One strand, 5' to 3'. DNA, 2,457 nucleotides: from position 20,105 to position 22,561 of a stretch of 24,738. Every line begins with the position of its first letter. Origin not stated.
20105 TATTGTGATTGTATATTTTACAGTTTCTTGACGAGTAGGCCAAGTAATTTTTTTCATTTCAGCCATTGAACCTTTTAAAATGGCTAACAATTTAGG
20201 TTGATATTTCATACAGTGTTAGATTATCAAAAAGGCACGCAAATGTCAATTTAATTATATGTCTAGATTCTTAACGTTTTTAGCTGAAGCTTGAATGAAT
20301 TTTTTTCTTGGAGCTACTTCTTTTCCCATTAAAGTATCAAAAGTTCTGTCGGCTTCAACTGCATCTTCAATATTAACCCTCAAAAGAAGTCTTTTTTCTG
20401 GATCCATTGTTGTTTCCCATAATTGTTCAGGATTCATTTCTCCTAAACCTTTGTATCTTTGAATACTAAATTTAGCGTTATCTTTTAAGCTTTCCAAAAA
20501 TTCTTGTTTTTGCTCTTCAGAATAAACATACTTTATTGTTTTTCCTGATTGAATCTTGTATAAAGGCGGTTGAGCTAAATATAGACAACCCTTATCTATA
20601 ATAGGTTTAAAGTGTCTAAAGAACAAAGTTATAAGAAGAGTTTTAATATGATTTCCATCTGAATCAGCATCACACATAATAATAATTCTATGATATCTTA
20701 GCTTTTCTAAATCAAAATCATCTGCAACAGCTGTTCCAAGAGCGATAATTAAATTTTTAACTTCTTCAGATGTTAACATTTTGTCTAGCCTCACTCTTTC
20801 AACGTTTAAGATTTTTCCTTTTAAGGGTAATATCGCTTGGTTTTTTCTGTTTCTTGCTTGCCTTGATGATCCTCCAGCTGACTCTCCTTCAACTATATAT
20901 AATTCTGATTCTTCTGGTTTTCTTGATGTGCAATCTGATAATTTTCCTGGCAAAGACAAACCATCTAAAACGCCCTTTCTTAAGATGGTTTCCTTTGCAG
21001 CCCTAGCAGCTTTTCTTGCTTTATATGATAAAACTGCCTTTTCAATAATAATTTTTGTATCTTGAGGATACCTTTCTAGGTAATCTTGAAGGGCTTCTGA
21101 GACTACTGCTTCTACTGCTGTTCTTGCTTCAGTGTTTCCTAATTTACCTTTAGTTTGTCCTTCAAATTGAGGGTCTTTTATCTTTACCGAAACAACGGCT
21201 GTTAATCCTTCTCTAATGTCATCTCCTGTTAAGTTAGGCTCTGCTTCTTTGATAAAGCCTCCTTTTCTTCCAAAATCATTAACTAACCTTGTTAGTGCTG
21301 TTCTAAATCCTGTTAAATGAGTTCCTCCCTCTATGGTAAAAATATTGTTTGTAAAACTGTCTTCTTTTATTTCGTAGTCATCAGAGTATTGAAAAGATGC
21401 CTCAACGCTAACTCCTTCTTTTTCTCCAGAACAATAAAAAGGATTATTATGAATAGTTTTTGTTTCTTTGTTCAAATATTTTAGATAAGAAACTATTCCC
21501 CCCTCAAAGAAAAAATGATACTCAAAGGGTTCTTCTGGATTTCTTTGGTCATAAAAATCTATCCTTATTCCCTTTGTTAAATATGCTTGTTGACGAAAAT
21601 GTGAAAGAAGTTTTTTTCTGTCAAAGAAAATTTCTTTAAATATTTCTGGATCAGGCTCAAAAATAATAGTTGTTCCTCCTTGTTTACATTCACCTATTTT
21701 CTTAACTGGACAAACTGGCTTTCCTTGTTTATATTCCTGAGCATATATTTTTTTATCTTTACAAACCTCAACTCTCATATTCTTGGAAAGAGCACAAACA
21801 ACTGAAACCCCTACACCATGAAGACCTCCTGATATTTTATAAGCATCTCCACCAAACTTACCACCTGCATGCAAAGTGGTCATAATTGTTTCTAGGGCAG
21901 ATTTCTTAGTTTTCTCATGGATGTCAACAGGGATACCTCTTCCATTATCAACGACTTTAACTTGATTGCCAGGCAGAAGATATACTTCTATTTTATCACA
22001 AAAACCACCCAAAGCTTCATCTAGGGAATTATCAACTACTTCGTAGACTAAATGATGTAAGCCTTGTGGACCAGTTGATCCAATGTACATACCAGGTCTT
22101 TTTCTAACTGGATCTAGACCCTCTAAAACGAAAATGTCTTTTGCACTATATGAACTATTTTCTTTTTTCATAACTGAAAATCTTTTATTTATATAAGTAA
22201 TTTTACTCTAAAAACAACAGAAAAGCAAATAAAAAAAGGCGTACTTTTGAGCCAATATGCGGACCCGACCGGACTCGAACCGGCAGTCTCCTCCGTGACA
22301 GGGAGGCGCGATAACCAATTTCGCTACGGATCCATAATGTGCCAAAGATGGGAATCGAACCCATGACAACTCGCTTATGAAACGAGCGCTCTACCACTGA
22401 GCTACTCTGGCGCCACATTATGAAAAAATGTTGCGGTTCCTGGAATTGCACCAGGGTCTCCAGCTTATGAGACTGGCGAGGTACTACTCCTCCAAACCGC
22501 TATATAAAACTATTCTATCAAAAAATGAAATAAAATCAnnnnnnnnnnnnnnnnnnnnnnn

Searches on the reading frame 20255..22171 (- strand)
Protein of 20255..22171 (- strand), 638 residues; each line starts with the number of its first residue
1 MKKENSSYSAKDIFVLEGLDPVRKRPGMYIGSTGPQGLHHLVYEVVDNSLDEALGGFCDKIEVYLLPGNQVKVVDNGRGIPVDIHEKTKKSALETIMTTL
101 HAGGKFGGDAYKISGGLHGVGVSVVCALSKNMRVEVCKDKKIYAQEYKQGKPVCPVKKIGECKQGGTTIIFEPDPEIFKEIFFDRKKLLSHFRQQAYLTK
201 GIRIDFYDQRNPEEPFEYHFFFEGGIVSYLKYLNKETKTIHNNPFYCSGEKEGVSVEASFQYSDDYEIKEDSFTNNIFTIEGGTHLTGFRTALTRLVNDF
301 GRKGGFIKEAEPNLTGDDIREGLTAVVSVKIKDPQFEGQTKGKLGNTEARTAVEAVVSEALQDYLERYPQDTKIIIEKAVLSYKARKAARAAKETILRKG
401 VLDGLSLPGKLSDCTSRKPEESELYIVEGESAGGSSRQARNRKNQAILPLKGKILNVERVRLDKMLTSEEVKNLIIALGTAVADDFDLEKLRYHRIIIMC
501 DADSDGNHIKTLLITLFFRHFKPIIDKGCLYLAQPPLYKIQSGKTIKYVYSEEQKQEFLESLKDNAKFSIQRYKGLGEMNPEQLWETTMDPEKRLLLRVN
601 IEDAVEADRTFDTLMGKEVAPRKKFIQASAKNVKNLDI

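Call 7: search_protein_families(library=pfam, proteins=[window:20255-22171:-])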
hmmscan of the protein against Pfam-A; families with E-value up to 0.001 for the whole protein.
window:20255-22171:- (638 aa): 4 families
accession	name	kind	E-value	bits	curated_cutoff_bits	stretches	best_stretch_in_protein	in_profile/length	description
PF00204.31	DNA_gyraseB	-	1e-58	198.1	27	1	225-394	1-172/173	DNA gyrase B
PF00986.26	DNA_gyraseB_C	-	5e-32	110.3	29.8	1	566-627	2-63/63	DNA gyrase B subunit, carboxyl terminus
PF01751.28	Toprim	-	5.3e-16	59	23.1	1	423-519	1-82/96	Toprim domain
PF02518.31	HATPase_c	-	8e-14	52.5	26.4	1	35-174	3-108/111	Histidine kinase-, DNA gyrase B-, and HSP90-like ATPase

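Call 9: find_encoding_contigs(protein=window:20255-22171:-, flank=10000, max_places=10)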
Protein window:20255-22171:- (638 aa): 22 contigs read that carry it; 3 places shown.
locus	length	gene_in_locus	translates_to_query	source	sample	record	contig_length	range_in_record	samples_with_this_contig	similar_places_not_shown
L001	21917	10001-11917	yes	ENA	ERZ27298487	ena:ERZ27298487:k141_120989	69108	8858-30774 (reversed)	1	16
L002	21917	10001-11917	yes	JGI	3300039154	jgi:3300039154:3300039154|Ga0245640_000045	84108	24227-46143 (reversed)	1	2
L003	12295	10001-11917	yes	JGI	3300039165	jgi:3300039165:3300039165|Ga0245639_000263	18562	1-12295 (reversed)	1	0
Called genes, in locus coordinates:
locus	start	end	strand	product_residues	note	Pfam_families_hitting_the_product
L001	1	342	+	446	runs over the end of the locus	PF26299:MurL_N, PF26298:MurL_epimerase_C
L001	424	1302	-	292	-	-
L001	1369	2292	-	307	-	PF10432:bact-PGI_C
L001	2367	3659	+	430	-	PF08245:Mur_ligase_M, PF02875:Mur_ligase_C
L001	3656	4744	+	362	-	PF01098:FTSW_RODA_SPOVE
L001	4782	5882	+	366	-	PF03033:Glyco_transf_28, PF04101:Glyco_tran_28_C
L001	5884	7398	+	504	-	PF00749:tRNA-synt_1c, PF19269:Anticodon_2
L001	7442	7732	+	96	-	PF02686:GatC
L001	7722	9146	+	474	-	PF01425:Amidase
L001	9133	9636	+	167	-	-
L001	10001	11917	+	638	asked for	PF02518:HATPase_c, PF00204:DNA_gyraseB, PF01751:Toprim, PF00986:DNA_gyraseB_C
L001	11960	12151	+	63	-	PF00584:SecE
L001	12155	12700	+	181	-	PF02357:NusG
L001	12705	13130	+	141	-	PF03946:Ribosomal_L11_N, PF00298:Ribosomal_L11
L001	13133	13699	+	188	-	PF06559:DCD_N, PF22569:DCD_C (weak), PF22769:DCD, PF00692:dUTPase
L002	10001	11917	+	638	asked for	PF02518:HATPase_c, PF00204:DNA_gyraseB, PF01751:Toprim, PF00986:DNA_gyraseB_C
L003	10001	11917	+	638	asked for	PF02518:HATPase_c, PF00204:DNA_gyraseB, PF01751:Toprim, PF00986:DNA_gyraseB_C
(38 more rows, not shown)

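Call 14: find_related_loci(query=window:20255-22171:-, collection=genome_contigs, flank=10000)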
Query window:20255-22171:- (638 aa) in genome_contigs; peptide patterns used: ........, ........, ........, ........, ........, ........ (x = any residue, [..] = any of these).
600 stretches matched a pattern (row limit reached: there are more); 598 encode a relative of the query (tblastn E <= 1e-3); the best 80 are kept; 80 distinct loci.
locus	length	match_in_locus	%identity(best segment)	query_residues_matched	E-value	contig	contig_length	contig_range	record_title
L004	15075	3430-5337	70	2-638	0e+0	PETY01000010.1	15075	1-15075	MAG: Candidatus Nealsonbacteria bacterium CG02_land_8_20_14_3_00_34_20 CG02_land_8_20_14_3.00_150_scaffold_5949_c, whole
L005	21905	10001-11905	64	3-638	0e+0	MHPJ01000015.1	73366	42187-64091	MAG: Candidatus Staskawiczbacteria bacterium RIFOXYB1_FULL_37_44 rifoxyb1_full_scaffold_382, whole genome shotgun sequen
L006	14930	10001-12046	58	2-638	0e+0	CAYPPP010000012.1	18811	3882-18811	MAG TPA_asm: uncultured Candidatus Saccharibacteria bacterium isolate SRP191223_co1_67 genome assembly, contig: NODE_278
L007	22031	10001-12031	57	3-638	0e+0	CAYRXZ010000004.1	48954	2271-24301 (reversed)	MAG TPA_asm: uncultured Candidatus Saccharibacteria bacterium isolate SRP178699_co1_226 genome assembly, contig: NODE_62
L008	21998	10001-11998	57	4-638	0e+0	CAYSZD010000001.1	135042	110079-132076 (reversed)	MAG TPA_asm: uncultured Gammaproteobacteria bacterium isolate SRP263991_co7_112 genome assembly, contig: NODE_59_length_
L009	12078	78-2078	56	8-638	0e+0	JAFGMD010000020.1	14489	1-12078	MAG: Candidatus Falkowbacteria bacterium isolate Zod_Metabat.442 k87_6688666, whole genome shotgun sequence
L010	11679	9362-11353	55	2-638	0e+0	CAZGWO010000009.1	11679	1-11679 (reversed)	MAG TPA_asm: uncultured Pseudobdellovibrionaceae bacterium isolate SRP163575_co2_16 genome assembly, contig: NODE_7078_l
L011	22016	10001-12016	57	5-638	0e+0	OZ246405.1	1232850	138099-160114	MAG: uncultured Gammaproteobacteria bacterium isolate ERP019367_co1_70 genome assembly, chromosome: 1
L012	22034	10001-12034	56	2-637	0e+0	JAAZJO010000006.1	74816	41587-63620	MAG: Candidatus Falkowbacteria bacterium isolate AS21ysBPME_294 102707_AS21, whole genome shotgun sequence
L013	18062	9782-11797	56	6-638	0e+0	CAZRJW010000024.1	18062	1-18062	MAG TPA_asm: uncultured Gammaproteobacteria bacterium isolate SRP285395_co1_374 genome assembly, contig: NODE_4769_lengt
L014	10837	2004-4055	55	1-638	0e+0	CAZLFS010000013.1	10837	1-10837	MAG TPA_asm: uncultured Candidatus Saccharibacteria bacterium isolate SRP272529_co1_253 genome assembly, contig: NODE_11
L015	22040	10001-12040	57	2-638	0e+0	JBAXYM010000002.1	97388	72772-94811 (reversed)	MAG: Patescibacteria group bacterium isolate SO_2016_CLC_T1_18 scaffold00031_PH3_Jul14_2016, whole genome shotgun sequen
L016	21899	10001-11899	57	1-638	0e+0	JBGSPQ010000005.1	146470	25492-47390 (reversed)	MAG: Candidatus Gracilibacteria bacterium isolate JTS-AC308 k141_172674, whole genome shotgun sequence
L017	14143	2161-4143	55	8-638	0e+0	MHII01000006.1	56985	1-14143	MAG: Candidatus Buchananbacteria bacterium RIFCSPHIGHO2_02_FULL_39_17 rifcsphigho2_02_scaffold_1402, whole genome shotgu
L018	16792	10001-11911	57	1-638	0e+0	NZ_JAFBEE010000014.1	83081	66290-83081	Alkaliphilus hydrothermalis strain DSM 25890 Ga0454045_14, whole genome shotgun sequence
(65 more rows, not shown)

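Call 37: find_homologous_proteins(query=window:20255-22171:-, max_evalue=1e-100)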
Query window:20255-22171:- (638 aa): 8000 proteins with E <= 1e-100 among 8000 candidates; the best 120 are listed.
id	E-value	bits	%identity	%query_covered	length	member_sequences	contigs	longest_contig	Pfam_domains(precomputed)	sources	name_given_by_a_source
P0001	0.0e+0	1445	100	100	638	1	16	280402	PF00986.27,PF02518.32,PF01751.29,PF00204.32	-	-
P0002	0.0e+0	1330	91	100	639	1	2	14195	PF00986.27,PF02518.32,PF01751.29,PF00204.32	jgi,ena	-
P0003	0.0e+0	1320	90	100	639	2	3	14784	PF00986.27,PF02518.32,PF01751.29,PF00204.32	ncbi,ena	-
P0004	0.0e+0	1279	87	100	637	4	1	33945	PF00986.27,PF02518.32,PF01751.29,PF00204.32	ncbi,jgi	ncbi:MAG: DNA topoisomerase (ATP-hydrolyzing) subunit B [Candidatus Paceibacterota bacterium]|jgi:DN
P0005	0.0e+0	1273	88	99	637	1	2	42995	PF00986.27,PF02518.32,PF01751.29,PF00204.32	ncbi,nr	ncbi:MAG: DNA topoisomerase (ATP-hydrolyzing) subunit B [Candidatus Pacebacteria bacterium]|nr:DNA t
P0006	0.0e+0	1267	87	100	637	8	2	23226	PF00986.27,PF02518.32,PF01751.29,PF00204.32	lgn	-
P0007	0.0e+0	1267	86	100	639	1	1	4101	PF00986.27,PF02518.32,PF01751.29,PF00204.32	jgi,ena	-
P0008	0.0e+0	1267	87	99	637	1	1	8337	PF00986.27,PF02518.32,PF01751.29,PF00204.32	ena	-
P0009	0.0e+0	1266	87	99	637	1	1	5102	PF00986.27,PF02518.32,PF01751.29,PF00204.32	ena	-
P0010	0.0e+0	1266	87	99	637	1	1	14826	PF00986.27,PF02518.32,PF01751.29,PF00204.32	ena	-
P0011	0.0e+0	1266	87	99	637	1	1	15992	PF00986.27,PF02518.32,PF01751.29,PF00204.32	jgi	-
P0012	0.0e+0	1266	87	99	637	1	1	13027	PF00986.27,PF02518.32,PF01751.29,PF00204.32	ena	-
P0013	0.0e+0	1265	87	99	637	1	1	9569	PF00986.27,PF02518.32,PF01751.29,PF00204.32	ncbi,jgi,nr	ncbi:MAG: DNA gyrase subunit B [Parcubacteria bacterium 33_209]|nr:MAG: DNA gyrase subunit B [Parcub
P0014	0.0e+0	1265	85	100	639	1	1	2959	PF00986.27,PF02518.32,PF01751.29,PF00204.32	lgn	-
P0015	0.0e+0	1265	87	99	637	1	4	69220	PF00986.27,PF02518.32,PF01751.29,PF00204.32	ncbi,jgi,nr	ncbi:MAG: DNA topoisomerase (ATP-hydrolyzing) subunit B [Candidatus Pacebacteria bacterium]|nr:DNA t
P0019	0.0e+0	1265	87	99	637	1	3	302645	PF00986.27,PF02518.32,PF01751.29,PF00204.32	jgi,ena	-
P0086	0.0e+0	1228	83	100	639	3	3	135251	PF00986.27,PF02518.32,PF01751.29,PF00204.32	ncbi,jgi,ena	ncbi:MAG: DNA topoisomerase (ATP-hydrolyzing) subunit B [Candidatus Paceibacterota bacterium]|jgi:DN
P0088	0.0e+0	1222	82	100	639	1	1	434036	PF00986.27,PF02518.32,PF01751.29,PF00204.32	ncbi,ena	-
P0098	0.0e+0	1190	80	100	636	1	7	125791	PF00986.27,PF02518.32,PF01751.29,PF00204.32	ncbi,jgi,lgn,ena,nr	ncbi:MAG TPA: DNA topoisomerase (ATP-hydrolyzing) subunit B [Candidatus Pacearchaeota archaeon]|nr:D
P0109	0.0e+0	1172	80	100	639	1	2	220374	PF00986.27,PF02518.32,PF01751.29,PF00204.32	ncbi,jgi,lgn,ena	ncbi:MAG: DNA topoisomerase (ATP-hydrolyzing) subunit B [Candidatus Paceibacterota bacterium]|jgi:DN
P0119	0.0e+0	1153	77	100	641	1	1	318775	PF00986.27,PF02518.32,PF01751.29,PF00204.32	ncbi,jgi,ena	ncbi:MAG: DNA topoisomerase (ATP-hydrolyzing) subunit B [Candidatus Paceibacterota bacterium]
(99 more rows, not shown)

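Call 38: find_encoding_contigs(protein=P0002, flank=4000, max_places=1)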
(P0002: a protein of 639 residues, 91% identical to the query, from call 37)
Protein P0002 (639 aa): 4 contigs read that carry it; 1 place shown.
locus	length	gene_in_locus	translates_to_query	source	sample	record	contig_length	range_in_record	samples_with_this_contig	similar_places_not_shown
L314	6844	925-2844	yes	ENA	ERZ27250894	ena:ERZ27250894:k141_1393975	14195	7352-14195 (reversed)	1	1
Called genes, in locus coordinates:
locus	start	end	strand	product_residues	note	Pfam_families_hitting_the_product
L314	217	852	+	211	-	-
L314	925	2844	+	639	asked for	PF02518:HATPase_c, PF00204:DNA_gyraseB, PF01751:Toprim, PF00986:DNA_gyraseB_C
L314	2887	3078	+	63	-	PF00584:SecE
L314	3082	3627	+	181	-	PF02357:NusG, PF00467:KOW (weak)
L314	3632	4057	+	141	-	PF03946:Ribosomal_L11_N, PF00298:Ribosomal_L11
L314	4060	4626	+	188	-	PF06559:DCD_N, PF22569:DCD_C (weak), PF22769:DCD, PF00692:dUTPase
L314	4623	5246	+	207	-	PF01712:dNK, PF02223:Thymidylate_kin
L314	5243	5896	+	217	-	PF01791:DeoC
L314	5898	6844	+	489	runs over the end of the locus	PF02934:GatB_N, PF02637:GatB_Yqey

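Call 39: find_encoding_contigs(protein=P0019, flank=4000, max_places=1)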
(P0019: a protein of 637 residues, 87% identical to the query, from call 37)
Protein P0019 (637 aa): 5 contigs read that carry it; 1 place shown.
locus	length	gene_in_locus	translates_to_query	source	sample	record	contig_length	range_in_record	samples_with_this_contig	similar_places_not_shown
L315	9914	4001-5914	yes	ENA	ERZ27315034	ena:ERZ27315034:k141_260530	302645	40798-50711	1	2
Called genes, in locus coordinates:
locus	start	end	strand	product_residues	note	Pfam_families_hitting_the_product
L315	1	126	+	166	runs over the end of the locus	-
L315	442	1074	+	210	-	-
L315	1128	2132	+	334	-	PF02912:Phe_tRNA-synt_N, PF01409:tRNA-synt_2d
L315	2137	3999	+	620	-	PF03483:B3_4, PF03484:B5, PF17759:tRNA_synthFbeta, PF03147:FDX-ACB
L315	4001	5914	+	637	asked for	PF02518:HATPase_c, PF00204:DNA_gyraseB, PF01751:Toprim, PF00986:DNA_gyraseB_C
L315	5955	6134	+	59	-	PF00584:SecE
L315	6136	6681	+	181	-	PF02357:NusG, PF00467:KOW (weak)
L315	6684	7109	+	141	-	PF03946:Ribosomal_L11_N, PF00298:Ribosomal_L11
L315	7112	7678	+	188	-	PF06559:DCD_N, PF22569:DCD_C (weak), PF22769:DCD, PF00692:dUTPase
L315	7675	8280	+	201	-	PF01712:dNK, PF02223:Thymidylate_kin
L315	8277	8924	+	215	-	PF01791:DeoC (faint)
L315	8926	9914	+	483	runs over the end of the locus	PF02934:GatB_N, PF02637:GatB_Yqey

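Call 40: find_encoding_contigs(protein=P0086, flank=4000, max_places=1)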
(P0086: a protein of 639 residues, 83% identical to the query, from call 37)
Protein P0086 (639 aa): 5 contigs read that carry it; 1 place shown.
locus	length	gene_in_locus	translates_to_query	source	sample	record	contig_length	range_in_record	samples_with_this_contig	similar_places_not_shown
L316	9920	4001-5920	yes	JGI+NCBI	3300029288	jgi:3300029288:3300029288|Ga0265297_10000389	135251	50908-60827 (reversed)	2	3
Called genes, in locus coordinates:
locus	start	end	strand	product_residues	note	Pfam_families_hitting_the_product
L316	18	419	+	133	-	PF07883:Cupin_2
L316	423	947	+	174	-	-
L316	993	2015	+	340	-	PF02912:Phe_tRNA-synt_N, PF01409:tRNA-synt_2d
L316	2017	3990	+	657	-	PF03483:B3_4, PF03484:B5, PF17759:tRNA_synthFbeta, PF03147:FDX-ACB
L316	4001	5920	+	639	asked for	PF02518:HATPase_c, PF00204:DNA_gyraseB, PF01751:Toprim, PF00986:DNA_gyraseB_C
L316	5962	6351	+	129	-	-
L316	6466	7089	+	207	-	-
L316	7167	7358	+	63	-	PF00584:SecE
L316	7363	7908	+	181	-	PF02357:NusG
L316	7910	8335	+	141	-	PF03946:Ribosomal_L11_N, PF00298:Ribosomal_L11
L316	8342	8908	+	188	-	PF06559:DCD_N, PF22569:DCD_C, PF22769:DCD, PF00692:dUTPase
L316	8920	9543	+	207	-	PF01712:dNK, PF02223:Thymidylate_kin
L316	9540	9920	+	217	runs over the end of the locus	PF01791:DeoC (weak)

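Call 41: find_encoding_contigs(protein=P0088, flank=4000, max_places=1)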
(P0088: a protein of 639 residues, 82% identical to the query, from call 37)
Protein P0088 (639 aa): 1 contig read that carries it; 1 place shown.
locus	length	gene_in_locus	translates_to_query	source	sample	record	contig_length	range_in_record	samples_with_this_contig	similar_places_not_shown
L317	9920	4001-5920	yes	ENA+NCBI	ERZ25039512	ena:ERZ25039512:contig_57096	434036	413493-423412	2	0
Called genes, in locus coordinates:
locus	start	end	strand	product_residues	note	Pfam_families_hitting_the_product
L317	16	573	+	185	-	PF01928:CYTH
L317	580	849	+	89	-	-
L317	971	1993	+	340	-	PF02912:Phe_tRNA-synt_N, PF01409:tRNA-synt_2d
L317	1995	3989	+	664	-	PF03483:B3_4, PF03484:B5, PF17759:tRNA_synthFbeta, PF03147:FDX-ACB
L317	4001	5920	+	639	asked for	PF02518:HATPase_c, PF00204:DNA_gyraseB, PF01751:Toprim, PF00986:DNA_gyraseB_C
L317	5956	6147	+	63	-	PF00584:SecE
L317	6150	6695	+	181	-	PF02357:NusG, PF00467:KOW (weak)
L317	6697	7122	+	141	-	PF03946:Ribosomal_L11_N, PF00298:Ribosomal_L11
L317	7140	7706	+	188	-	PF06559:DCD_N, PF22569:DCD_C (weak), PF22769:DCD, PF00692:dUTPase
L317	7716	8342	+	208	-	PF01712:dNK (weak), PF02223:Thymidylate_kin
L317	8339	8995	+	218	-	-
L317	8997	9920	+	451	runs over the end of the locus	PF02934:GatB_N, PF02637:GatB_Yqey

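Call 42: find_encoding_contigs(protein=P0098, flank=4000, max_places=1)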
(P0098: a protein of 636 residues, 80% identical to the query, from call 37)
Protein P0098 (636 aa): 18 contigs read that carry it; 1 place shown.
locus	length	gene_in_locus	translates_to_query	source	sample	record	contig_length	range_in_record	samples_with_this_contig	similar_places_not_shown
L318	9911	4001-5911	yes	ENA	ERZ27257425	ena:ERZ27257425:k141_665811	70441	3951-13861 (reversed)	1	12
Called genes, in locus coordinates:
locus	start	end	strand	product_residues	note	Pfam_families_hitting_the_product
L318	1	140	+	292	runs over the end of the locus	PF13385:Laminin_G_3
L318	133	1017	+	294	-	PF07963:N_methyl (faint), PF13385:Laminin_G_3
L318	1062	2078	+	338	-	PF02912:Phe_tRNA-synt_N, PF01409:tRNA-synt_2d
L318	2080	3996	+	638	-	PF03483:B3_4, PF03484:B5, PF17759:tRNA_synthFbeta, PF03147:FDX-ACB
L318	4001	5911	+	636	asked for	PF02518:HATPase_c, PF00204:DNA_gyraseB, PF01751:Toprim, PF00986:DNA_gyraseB_C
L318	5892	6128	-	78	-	-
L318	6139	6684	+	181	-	PF02357:NusG, PF00467:KOW (weak)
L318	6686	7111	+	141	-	PF03946:Ribosomal_L11_N, PF00298:Ribosomal_L11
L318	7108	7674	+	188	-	PF06559:DCD_N, PF22769:DCD, PF22569:DCD_C, PF00692:dUTPase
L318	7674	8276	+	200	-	PF01712:dNK (weak), PF02223:Thymidylate_kin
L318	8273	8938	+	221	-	PF01791:DeoC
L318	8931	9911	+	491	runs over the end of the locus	PF02934:GatB_N, PF02637:GatB_Yqey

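Call 43: find_encoding_contigs(protein=P0109, flank=4000, max_places=1)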
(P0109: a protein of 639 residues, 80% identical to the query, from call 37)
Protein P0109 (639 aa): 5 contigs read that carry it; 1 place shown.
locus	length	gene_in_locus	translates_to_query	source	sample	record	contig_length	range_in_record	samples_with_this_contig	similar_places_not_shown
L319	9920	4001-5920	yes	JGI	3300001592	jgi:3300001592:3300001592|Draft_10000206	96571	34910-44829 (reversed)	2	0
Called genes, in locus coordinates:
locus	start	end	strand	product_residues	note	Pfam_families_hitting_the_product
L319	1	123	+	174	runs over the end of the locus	-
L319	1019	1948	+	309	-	-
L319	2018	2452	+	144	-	PF00293:NUDIX, PF14815:NUDIX_4 (weak)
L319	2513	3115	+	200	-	PF00334:NDK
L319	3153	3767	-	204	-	PF09335:VTT_dom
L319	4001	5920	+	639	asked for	PF02518:HATPase_c, PF00204:DNA_gyraseB, PF01751:Toprim, PF00986:DNA_gyraseB_C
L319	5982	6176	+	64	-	PF00584:SecE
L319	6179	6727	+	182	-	PF02357:NusG, PF00467:KOW (weak)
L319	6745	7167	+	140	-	PF03946:Ribosomal_L11_N, PF00298:Ribosomal_L11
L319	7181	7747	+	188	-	PF06559:DCD_N, PF22569:DCD_C (weak), PF22769:DCD, PF00692:dUTPase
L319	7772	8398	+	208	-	PF01712:dNK (weak), PF02223:Thymidylate_kin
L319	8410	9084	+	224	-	PF01791:DeoC (weak)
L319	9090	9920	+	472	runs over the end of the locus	PF02934:GatB_N, PF02637:GatB_Yqey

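Call 44: find_encoding_contigs(protein=P0119, flank=4000, max_places=1)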
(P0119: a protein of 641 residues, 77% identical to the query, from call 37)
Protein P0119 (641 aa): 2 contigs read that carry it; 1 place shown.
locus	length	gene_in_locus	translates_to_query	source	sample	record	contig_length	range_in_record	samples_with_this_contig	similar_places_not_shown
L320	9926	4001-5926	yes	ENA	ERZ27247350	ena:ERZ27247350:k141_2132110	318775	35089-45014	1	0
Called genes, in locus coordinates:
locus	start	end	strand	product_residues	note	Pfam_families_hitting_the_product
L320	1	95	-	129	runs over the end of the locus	-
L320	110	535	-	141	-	PF00293:NUDIX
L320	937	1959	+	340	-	PF02912:Phe_tRNA-synt_N, PF01409:tRNA-synt_2d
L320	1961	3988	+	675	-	PF03483:B3_4, PF03484:B5, PF17759:tRNA_synthFbeta, PF03147:FDX-ACB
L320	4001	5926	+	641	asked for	PF02518:HATPase_c, PF00204:DNA_gyraseB, PF01751:Toprim, PF00986:DNA_gyraseB_C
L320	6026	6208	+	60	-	PF00584:SecE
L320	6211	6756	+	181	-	PF02357:NusG, PF00467:KOW (weak)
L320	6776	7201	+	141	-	PF03946:Ribosomal_L11_N, PF00298:Ribosomal_L11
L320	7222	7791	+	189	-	PF06559:DCD_N, PF22569:DCD_C, PF22769:DCD, PF00692:dUTPase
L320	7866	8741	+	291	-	-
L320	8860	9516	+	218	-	PF01791:DeoC (weak)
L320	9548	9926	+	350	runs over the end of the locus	PF18933:PsbP_2 (weak)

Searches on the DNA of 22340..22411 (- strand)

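Call 63: search_dna_similar(query=window:22340-22411:-, collection=ecoli_genomes, mode=distant, max_evalue=10, max_rows=6)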
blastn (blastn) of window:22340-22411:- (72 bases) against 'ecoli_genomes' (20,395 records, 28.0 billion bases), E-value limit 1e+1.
Records with a match: 649; places in all: 652; records where one place covers at least 80% of the query: 0.
Genomes with a match: 631 of 5426; with a place that covers at least 80% of the query: 0. Places per genome that has any: lowest 1, median 1, highest 2. On chromosomes: 9 places; on plasmids: 643.
Best place of each record, by identity: 60-80% 649.
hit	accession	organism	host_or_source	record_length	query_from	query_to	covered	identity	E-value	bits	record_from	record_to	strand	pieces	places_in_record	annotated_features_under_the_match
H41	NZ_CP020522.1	Escherichia coli strain 190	Homo sapiens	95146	8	61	75%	78.2%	1e-1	43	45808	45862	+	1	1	tRNA-Thr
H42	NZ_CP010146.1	Escherichia coli strain D5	dog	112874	8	61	75%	78.2%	1e-1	43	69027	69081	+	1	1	tRNA-Thr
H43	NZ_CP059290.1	Escherichia coli strain 1506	Homo sapiens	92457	8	61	75%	78.2%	1e-1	43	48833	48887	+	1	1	tRNA-Thr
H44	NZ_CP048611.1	Escherichia coli strain STEFF_1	WWTPs effluent Shatin WWTPs_1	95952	8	61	75%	78.2%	1e-1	43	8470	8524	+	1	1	tRNA-Thr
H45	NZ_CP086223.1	Escherichia coli strain 779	Homo sapiens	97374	8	61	75%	78.2%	1e-1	43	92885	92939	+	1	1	tRNA-Thr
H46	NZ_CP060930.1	Escherichia coli strain EC13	Homo sapiens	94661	8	61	75%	78.2%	1e-1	43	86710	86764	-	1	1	tRNA-Thr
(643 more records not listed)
